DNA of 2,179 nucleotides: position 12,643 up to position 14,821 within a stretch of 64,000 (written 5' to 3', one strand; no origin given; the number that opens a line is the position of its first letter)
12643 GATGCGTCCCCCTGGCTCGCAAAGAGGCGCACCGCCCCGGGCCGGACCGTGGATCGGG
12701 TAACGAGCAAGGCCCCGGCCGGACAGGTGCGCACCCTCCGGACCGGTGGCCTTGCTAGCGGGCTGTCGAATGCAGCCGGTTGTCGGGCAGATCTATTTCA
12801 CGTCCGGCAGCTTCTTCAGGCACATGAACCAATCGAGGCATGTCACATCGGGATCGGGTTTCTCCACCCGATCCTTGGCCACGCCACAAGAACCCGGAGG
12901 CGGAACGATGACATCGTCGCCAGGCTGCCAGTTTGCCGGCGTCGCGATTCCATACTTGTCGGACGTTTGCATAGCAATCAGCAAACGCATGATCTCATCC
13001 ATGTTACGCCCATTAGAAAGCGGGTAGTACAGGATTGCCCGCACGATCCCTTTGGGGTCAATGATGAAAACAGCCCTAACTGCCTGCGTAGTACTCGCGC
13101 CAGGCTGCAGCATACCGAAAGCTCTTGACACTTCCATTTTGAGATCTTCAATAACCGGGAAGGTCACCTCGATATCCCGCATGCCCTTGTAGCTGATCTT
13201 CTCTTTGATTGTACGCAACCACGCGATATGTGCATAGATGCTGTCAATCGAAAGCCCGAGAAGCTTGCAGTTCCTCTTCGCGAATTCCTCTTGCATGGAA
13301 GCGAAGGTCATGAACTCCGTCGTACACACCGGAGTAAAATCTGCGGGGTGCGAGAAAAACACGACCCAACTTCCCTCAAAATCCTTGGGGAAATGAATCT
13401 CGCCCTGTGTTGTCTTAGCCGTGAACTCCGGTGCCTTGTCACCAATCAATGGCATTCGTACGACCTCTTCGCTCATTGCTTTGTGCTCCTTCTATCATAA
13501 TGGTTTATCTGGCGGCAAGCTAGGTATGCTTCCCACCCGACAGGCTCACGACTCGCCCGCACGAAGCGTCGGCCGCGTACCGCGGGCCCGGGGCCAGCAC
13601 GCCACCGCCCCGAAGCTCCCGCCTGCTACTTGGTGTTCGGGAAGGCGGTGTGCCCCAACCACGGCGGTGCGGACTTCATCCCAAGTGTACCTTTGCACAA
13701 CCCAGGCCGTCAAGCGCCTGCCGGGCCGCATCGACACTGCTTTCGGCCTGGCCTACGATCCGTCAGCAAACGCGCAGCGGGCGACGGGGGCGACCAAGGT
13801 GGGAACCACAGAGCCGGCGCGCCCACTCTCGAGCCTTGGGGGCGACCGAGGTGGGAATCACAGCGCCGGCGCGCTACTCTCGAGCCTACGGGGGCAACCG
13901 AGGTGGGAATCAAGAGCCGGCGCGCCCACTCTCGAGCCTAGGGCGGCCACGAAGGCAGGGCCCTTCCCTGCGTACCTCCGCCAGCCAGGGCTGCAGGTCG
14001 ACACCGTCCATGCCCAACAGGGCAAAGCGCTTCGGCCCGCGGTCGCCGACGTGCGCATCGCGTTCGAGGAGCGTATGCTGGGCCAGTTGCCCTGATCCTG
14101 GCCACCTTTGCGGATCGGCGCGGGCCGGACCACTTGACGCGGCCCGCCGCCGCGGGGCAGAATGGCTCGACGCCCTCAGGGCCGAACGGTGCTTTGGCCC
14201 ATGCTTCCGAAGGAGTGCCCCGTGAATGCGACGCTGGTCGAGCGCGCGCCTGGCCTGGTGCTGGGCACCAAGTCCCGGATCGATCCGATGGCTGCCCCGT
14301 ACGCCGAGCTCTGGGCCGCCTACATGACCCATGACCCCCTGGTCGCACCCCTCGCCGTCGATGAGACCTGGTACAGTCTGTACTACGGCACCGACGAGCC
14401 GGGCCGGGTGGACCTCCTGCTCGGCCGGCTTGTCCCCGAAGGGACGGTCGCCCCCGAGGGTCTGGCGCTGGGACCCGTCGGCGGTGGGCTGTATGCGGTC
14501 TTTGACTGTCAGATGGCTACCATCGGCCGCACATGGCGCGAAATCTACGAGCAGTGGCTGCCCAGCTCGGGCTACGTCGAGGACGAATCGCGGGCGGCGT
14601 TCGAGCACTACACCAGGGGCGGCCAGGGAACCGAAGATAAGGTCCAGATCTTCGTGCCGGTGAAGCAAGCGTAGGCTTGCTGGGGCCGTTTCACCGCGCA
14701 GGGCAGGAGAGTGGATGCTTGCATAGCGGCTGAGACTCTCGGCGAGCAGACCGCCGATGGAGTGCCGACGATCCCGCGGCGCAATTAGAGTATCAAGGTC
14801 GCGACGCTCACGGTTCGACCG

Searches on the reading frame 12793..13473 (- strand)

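Call 58: search_protein_families(library=pfam, proteins=[window:12793-13473:-], max_evalue=0.0001)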
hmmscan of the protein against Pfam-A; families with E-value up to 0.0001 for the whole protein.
window:12793-13473:- (226 aa): 3 families
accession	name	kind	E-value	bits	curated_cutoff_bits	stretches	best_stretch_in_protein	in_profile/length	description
PF00578.27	AhpC-TSA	-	4.5e-35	120.7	26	1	10-146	1-123/124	AhpC/TSA family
PF08534.16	Redoxin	-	2.7e-14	53.7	26.6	1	11-147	3-131/148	Redoxin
PF10417.14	1-cysPrx_C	-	2.3e-13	50.3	21.1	1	167-195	1-30/41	C-terminal domain of 1-Cys peroxiredoxin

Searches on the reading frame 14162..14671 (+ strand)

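Call 58: search_protein_families(library=pfam, proteins=[window:14162-14671:+], max_evalue=0.0001)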
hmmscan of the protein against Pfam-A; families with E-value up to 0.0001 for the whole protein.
window:14162-14671:+ (170 aa): 2 families
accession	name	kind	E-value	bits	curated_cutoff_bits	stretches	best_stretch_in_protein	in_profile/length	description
PF06445.20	GyrI-like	-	1.3e-12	48.6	26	1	47-168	27-155/155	GyrI-like small molecule binding domain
PF14526.11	Cass2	-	1.2e-11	45.5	27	1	67-167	47-150/150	Integron-associated effector binding protein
